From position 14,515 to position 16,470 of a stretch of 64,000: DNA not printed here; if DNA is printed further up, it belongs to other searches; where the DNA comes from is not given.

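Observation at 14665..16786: GT-C glycosyltransferase with overlapping GtrA-like partner: consumer of a lipid-linked sugar donor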

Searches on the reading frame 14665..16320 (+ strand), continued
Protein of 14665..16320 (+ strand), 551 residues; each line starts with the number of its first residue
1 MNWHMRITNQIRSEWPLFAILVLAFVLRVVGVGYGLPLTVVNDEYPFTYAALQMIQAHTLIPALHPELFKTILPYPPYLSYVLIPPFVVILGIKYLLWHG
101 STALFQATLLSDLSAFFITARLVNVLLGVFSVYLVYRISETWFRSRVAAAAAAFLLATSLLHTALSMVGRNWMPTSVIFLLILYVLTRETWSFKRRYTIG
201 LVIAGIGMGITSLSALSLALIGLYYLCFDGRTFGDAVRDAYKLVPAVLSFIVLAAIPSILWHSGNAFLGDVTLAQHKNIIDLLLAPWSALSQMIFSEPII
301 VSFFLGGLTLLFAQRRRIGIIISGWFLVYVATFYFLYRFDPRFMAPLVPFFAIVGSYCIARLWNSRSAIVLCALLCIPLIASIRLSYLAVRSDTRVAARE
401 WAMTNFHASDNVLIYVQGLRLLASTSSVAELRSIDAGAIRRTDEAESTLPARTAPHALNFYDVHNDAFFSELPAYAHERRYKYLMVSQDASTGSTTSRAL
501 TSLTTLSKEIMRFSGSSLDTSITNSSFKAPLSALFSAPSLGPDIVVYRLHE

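Call 26: find_encoding_contigs(protein=P0001, flank=10000, max_places=2)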
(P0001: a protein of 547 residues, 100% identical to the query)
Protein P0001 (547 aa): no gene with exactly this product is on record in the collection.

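Call 28: find_related_loci(query=A1, collection=genome_contigs, flank=10000)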
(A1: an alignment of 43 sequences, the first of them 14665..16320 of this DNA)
Query A1 (551 aa) in genome_contigs; peptide patterns used: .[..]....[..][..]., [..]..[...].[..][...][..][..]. (x = any residue, [..] = any of these).
110 stretches matched a pattern; 73 encode a relative of the query (tblastn E <= 1e-3); 73 distinct loci.
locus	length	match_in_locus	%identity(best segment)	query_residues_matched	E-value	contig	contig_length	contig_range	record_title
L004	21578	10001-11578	59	28-551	0e+0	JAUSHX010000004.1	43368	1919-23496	MAG: bacterium isolate E14_metabat.bin.210 E14_k141_473690, whole genome shotgun sequence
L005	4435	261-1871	51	16-551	1e-173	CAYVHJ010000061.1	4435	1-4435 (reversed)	MAG TPA_asm: uncultured Candidatus Saccharibacteria bacterium isolate SRP269290_co2_340 genome assembly, contig: NODE_31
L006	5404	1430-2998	52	28-549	4e-169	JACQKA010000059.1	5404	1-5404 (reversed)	MAG: Candidatus Kaiserbacteria bacterium isolate NC_groundwater_1165_Ag_S-0.1um_52_75 S_p1_S3_coassembly_k141_1976716, w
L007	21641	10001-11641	52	6-551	3e-166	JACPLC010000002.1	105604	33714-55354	MAG: Candidatus Kaiserbacteria bacterium isolate NC_groundwater_511_Ag_S-0.1um_54_12 S35_SO-1_scaffold_13608, whole geno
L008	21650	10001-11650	50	1-549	9e-156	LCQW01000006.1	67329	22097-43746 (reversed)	MAG: Candidatus Kaiserbacteria bacterium GW2011_GWA2_52_12 UY67_C0006, whole genome shotgun sequence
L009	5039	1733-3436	47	9-550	2e-149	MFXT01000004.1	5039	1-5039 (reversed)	MAG: Candidatus Peribacteria bacterium RIFCSPHIGHO2_02_FULL_49_16 rifcsphigho2_02_scaffold_128920, whole genome shotgun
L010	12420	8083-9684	46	17-550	1e-139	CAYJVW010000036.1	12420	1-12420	MAG TPA_asm: uncultured Candidatus Saccharibacteria bacterium isolate ERP125453_co1_233 genome assembly, contig: NODE_56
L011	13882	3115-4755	46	1-550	2e-126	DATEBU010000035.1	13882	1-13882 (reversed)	MAG TPA_asm: Candidatus Paceibacterota bacterium isolate SMAG_U8252 k141_380269, whole genome shotgun sequence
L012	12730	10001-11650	42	1-549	5e-120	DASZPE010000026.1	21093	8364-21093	MAG TPA_asm: Candidatus Paceibacterota bacterium isolate SMAG_U5963 k141_327621, whole genome shotgun sequence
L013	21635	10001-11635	43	6-551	5e-119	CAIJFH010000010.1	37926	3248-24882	Candidatus Adlerbacteria bacterium isolate C4_bin-407 genome assembly, contig: bin-407:10/38, whole genome shotgun seque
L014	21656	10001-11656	42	4-550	1e-117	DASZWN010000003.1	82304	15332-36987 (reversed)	MAG TPA_asm: Candidatus Paceibacterota bacterium isolate SMAG_U6158 k141_34903, whole genome shotgun sequence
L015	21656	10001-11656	40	5-550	3e-112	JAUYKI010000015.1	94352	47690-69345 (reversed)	MAG: bacterium isolate C24_metabat.bin.189 C24_k141_1100563, whole genome shotgun sequence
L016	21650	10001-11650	54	1-549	2e-167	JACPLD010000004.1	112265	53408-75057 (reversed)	MAG: Candidatus Kaiserbacteria bacterium isolate NC_groundwater_512_Ag_S-0.1um_55_27 S35_SO-1_scaffold_73600, whole geno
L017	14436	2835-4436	36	17-550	8e-108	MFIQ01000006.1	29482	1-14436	MAG: Candidatus Giovannonibacteria bacterium RIFCSPLOWO2_12_FULL_44_15 rifcsplowo2_12_scaffold_1498, whole genome shotgu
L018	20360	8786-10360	48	7-549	1e-148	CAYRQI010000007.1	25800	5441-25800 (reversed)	MAG TPA_asm: uncultured Candidatus Saccharibacteria bacterium isolate SRP124282_co5_37 genome assembly, contig: NODE_77_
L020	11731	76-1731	40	1-551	1e-104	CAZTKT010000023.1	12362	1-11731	MAG TPA_asm: uncultured Candidatus Saccharibacteria bacterium isolate binchicken_co264_14 genome assembly, contig: NODE_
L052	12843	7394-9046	50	1-550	2e-154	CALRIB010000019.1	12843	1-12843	MAG: Candidatus Nomurabacteria bacterium isolate MaH-09apr19-211 genome assembly, contig: MaH-09apr19-C12252, whole geno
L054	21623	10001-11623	43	6-549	6e-115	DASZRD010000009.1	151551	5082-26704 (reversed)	MAG TPA_asm: Candidatus Paceibacterota bacterium isolate SMAG_U6015 k141_1099950, whole genome shotgun sequence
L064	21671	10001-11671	27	4-551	3e-40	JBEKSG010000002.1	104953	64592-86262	MAG: Minisyncoccia bacterium isolate SPRUCE 529 SPRUCE_529_2, whole genome shotgun sequence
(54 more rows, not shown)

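Call 35: search_protein_families(library=ncbifam, proteins=[L003:11656-12789:+, L052:9049-9861:+, L012:8823-9521:-, L064:9269-11674:+, L014:15305-16600:-], max_evalue=0.00001)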
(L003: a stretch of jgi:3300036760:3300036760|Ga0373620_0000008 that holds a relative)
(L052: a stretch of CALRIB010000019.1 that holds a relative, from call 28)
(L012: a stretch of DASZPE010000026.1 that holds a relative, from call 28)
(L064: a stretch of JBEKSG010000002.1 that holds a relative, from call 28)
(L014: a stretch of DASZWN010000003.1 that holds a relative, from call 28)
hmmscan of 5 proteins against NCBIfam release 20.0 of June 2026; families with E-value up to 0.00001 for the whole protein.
L003:11656-12789:+ (377 aa): 10 families
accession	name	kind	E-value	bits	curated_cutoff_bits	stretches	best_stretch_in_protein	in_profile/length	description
NF058614.1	PPMAGASynPpgS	equivalog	2.1e-18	66.6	370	1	5-224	4-206/226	polyprenyl-phospho-N-acetylgalactosaminyl synthase PpgS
TIGR04182.1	glyco_TIGR04182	equivalog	1e-14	54.6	325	1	3-222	2-198/293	S-layer glycoprotein N-glycosyltransferase AglJ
NF047588.1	GlcsyltransPgfSStrep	equivalog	4.7e-14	52.3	500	1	1-241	1-221/308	glycosyltransferase PgfS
NF041391.1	DPhHxTase_Halo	equivalog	6.8e-12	44.8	375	1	9-220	3-189/213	dolichyl-phosphate hexose transferase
NF007986.1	PRK10714.1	equivalog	3.6e-11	42.6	529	1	2-128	7-129/316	undecaprenyl-phosphate 4-deoxy-4-formamido-L-arabinose transferase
NF038302.1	EPS_HpsE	equivalog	3.7e-10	39.3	300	1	3-71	3-73/307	hormogonium polysaccharide biosynthesis glycosyltransferase HpsE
TIGR03469.1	HpnB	hypoth_equivalog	1.4e-07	30.9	379.25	1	3-116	46-162/386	hopene-associated glycosyltransferase HpnB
NF045692.1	OglycostaseCruG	equivalog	2.3e-07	30.1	600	1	3-121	43-160/386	2'-O-glycosyltransferase CruG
TIGR03937.1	PgaC_IcaA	equivalog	2.8e-06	26.6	422.3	1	3-113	47-149/407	poly-beta-1,6-N-acetyl-D-glucosamine synthase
NF053846.1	glyco_with_XrtP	equivalog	7.4e-06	24.9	520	0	5-112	45-156/440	XrtP-associated glycosyltransferase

L052:9049-9861:+ (270 aa): 7 families
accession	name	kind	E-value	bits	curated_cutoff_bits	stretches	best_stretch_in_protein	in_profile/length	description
NF058614.1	PPMAGASynPpgS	equivalog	2.9e-16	59.6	370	1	3-222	2-205/226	polyprenyl-phospho-N-acetylgalactosaminyl synthase PpgS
TIGR04182.1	glyco_TIGR04182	equivalog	9.6e-13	48.2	325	1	3-219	2-196/293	S-layer glycoprotein N-glycosyltransferase AglJ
NF047588.1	GlcsyltransPgfSStrep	equivalog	2.2e-12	46.8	500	1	1-174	1-165/308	glycosyltransferase PgfS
NF007986.1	PRK10714.1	equivalog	2.1e-11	43.4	529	1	2-149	7-144/316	undecaprenyl-phosphate 4-deoxy-4-formamido-L-arabinose transferase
NF041391.1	DPhHxTase_Halo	equivalog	5.9e-10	38.5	375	1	9-217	3-187/213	dolichyl-phosphate hexose transferase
NF038302.1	EPS_HpsE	equivalog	1.2e-08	34.3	300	1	2-77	2-78/307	hormogonium polysaccharide biosynthesis glycosyltransferase HpsE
TIGR04283.1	glyco_like_mftF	equivalog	7.5e-06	25.7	182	0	4-57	2-51/221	TIGR04283 family arsenosugar biosynthesis glycosyltransferase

L012:8823-9521:- (232 aa): 19 families
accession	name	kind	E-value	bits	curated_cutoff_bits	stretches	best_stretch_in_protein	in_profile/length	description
TIGR04182.1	glyco_TIGR04182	equivalog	1.4e-24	87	325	1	5-219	3-213/293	S-layer glycoprotein N-glycosyltransferase AglJ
TIGR03937.1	PgaC_IcaA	equivalog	1.1e-17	64.2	422.3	1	2-96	45-140/407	poly-beta-1,6-N-acetyl-D-glucosamine synthase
NF047683.1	TeichurnBiosyTuaG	equivalog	1.9e-15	57.2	400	1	3-96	7-101/252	teichuronic acid biosynthesis protein TuaG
NF041875.1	EPS_EpsD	equivalog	3.1e-15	56.4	370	1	4-127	1-125/325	exopolysaccharide biosynthesis glycosyltransferase EpsD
NF047588.1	GlcsyltransPgfSStrep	equivalog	4.4e-15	55.7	500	1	4-167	3-166/308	glycosyltransferase PgfS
NF007986.1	PRK10714.1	equivalog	1.8e-14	53.5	529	1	2-114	6-122/316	undecaprenyl-phosphate 4-deoxy-4-formamido-L-arabinose transferase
NF041391.1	DPhHxTase_Halo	equivalog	1.7e-12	46.8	375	1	10-200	3-186/213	dolichyl-phosphate hexose transferase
NF058614.1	PPMAGASynPpgS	equivalog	1e-11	44.7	370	1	6-206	4-205/226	polyprenyl-phospho-N-acetylgalactosaminyl synthase PpgS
TIGR04283.1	glyco_like_mftF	equivalog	1.3e-11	44.5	182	1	4-97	1-87/221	TIGR04283 family arsenosugar biosynthesis glycosyltransferase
NF007482.0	PRK10073.1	equivalog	1.3e-11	44.1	423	1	2-103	6-107/334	glycosyltransferase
TIGR03965.1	mycofact_glyco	equivalog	1.4e-11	44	280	1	3-122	75-194/467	mycofactocin biosynthesis glycosyltransferase MftF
TIGR03469.1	HpnB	hypoth_equivalog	1.9e-09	37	379.25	1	5-109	47-163/386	hopene-associated glycosyltransferase HpnB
NF010496.0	PRK13915.1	equivalog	2.3e-08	33.5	262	1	2-102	31-138/307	glucosyl-3-phosphoglycerate synthase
NF053739.1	GlytfEpsEBac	equivalog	5.4e-08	32.1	450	1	4-91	3-92/265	glycosyltransferase EpsE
NF007453.0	PRK10018.1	equivalog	1.6e-07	31.3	382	1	4-105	8-110/280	colanic acid biosynthesis glycosyltransferase WcaA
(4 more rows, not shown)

L064:9269-11674:+ (801 aa): 5 families
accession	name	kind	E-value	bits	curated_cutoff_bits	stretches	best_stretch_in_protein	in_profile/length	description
NF007986.1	PRK10714.1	equivalog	1.6e-14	53.7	529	1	9-188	3-173/316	undecaprenyl-phosphate 4-deoxy-4-formamido-L-arabinose transferase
TIGR04182.1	glyco_TIGR04182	equivalog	2.8e-10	40.1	325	1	14-277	2-242/293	S-layer glycoprotein N-glycosyltransferase AglJ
NF041391.1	DPhHxTase_Halo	equivalog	2.4e-08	33.2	375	1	20-186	3-152/213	dolichyl-phosphate hexose transferase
NF047588.1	GlcsyltransPgfSStrep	equivalog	3.3e-07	29.8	500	1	14-140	3-126/308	glycosyltransferase PgfS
NF058614.1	PPMAGASynPpgS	equivalog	1.9e-06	27.5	370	1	46-140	28-118/226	polyprenyl-phospho-N-acetylgalactosaminyl synthase PpgS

L014:15305-16600:- (431 aa): 17 families
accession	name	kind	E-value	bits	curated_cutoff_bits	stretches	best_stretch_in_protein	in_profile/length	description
NF008978.0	PRK12324.1-4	equivalog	4.8e-56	190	207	1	150-429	27-319/322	decaprenyl-phosphate phosphoribosyltransferase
NF006088.0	PRK08238.1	equivalog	6.1e-53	180.1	351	1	133-334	170-371/482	UbiA family prenyltransferase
NF008977.0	PRK12324.1-2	equivalog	1.7e-47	162.2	234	1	156-430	3-287/297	decaprenyl-phosphate phosphoribosyltransferase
NF008976.0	PRK12324.1-1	equivalog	3.4e-40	138.3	474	1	155-424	18-297/306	decaprenyl-phosphate phosphoribosyltransferase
TIGR01668.1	YqeG_hyp_ppase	hypoth_equivalog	1.5e-16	60.4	89.1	1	21-154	22-159/170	YqeG family HAD IIIA-type phosphatase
NF009523.0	PRK12884.1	equivalog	1.2e-10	41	269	1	160-319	9-165/279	prenyltransferase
NF009521.0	PRK12882.1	equivalog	4.5e-10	39.2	296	1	157-291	7-138/280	geranylgeranylglycerol-phosphate geranylgeranyltransferase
TIGR01475.1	ubiA_other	subfamily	1.8e-09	37.4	180.8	1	175-327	18-172/282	UbiA-like polyprenyltransferase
TIGR01473.1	cyoE_ctaB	equivalog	1.2e-08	35.1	210.3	1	173-320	19-169/281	heme o synthase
TIGR01474.1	ubiA_proteo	equivalog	3.3e-08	33.4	275.45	1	156-321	5-174/282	4-hydroxybenzoate octaprenyltransferase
TIGR01662.1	HAD-SF-IIIA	subfamily_domain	3.8e-07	30.3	44.6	1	26-130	2-138/141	HAD-IIIA family hydrolase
NF003349.0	PRK04375.1-2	equivalog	5.4e-07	29.1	246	1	191-288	60-159/318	heme o synthase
NF009609.0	PRK13106.1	equivalog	1.5e-06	27.8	349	1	191-313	50-171/301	prenyltransferase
NF035940.1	prenyl_rel_EboC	equivalog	3.5e-06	26.6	250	1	191-327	40-172/292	UbiA-like protein EboC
NF009514.0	PRK12873.1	equivalog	4.3e-06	26.3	246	1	197-256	54-113/297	4-hydroxybenzoate polyprenyltransferase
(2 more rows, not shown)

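Call 36: search_solved_structures(query=L003:11656-12789:+, max_evalue=0.001)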
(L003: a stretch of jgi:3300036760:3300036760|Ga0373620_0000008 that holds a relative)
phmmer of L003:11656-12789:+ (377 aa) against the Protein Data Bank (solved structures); distinct sequences matched with E-value up to 0.001: 6.
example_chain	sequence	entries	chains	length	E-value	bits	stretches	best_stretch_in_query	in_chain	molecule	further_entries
5mlz_A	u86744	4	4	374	6.7e-32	114.5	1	1-366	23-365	Dolichol monophosphate mannose synthase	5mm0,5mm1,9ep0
9bhc_C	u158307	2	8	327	5.7e-09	39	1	2-125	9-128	Undecaprenyl-phosphate 4-deoxy-4-formamido-L-arabinose transferase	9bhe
8vxh_A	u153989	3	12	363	7.5e-09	38.7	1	2-125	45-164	Undecaprenyl-phosphate 4-deoxy-4-formamido-L-arabinose transferase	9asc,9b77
9hwj_A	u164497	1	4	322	1.5e-08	37.6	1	2-123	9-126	Undecaprenyl-phosphate 4-deoxy-4-formamido-L-arabinose transferase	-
6yv7_B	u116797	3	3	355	0.0001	25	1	2-80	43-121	Glycosyl transferase, family 2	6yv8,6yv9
6yv7_A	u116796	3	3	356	0.00011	25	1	2-80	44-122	Glycosyl transferase, family 2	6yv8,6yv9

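Call 65: search_solved_structures(query=L003:11656-12789:+, max_evalue=1e-20, show_alignments=1)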
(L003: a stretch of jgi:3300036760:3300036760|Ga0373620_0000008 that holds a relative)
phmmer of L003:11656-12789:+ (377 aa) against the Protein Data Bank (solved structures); distinct sequences matched with E-value up to 1e-20: 1.
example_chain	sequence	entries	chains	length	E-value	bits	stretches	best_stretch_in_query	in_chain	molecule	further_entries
5mlz_A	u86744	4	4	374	6.7e-32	114.5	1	1-366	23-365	Dolichol monophosphate mannose synthase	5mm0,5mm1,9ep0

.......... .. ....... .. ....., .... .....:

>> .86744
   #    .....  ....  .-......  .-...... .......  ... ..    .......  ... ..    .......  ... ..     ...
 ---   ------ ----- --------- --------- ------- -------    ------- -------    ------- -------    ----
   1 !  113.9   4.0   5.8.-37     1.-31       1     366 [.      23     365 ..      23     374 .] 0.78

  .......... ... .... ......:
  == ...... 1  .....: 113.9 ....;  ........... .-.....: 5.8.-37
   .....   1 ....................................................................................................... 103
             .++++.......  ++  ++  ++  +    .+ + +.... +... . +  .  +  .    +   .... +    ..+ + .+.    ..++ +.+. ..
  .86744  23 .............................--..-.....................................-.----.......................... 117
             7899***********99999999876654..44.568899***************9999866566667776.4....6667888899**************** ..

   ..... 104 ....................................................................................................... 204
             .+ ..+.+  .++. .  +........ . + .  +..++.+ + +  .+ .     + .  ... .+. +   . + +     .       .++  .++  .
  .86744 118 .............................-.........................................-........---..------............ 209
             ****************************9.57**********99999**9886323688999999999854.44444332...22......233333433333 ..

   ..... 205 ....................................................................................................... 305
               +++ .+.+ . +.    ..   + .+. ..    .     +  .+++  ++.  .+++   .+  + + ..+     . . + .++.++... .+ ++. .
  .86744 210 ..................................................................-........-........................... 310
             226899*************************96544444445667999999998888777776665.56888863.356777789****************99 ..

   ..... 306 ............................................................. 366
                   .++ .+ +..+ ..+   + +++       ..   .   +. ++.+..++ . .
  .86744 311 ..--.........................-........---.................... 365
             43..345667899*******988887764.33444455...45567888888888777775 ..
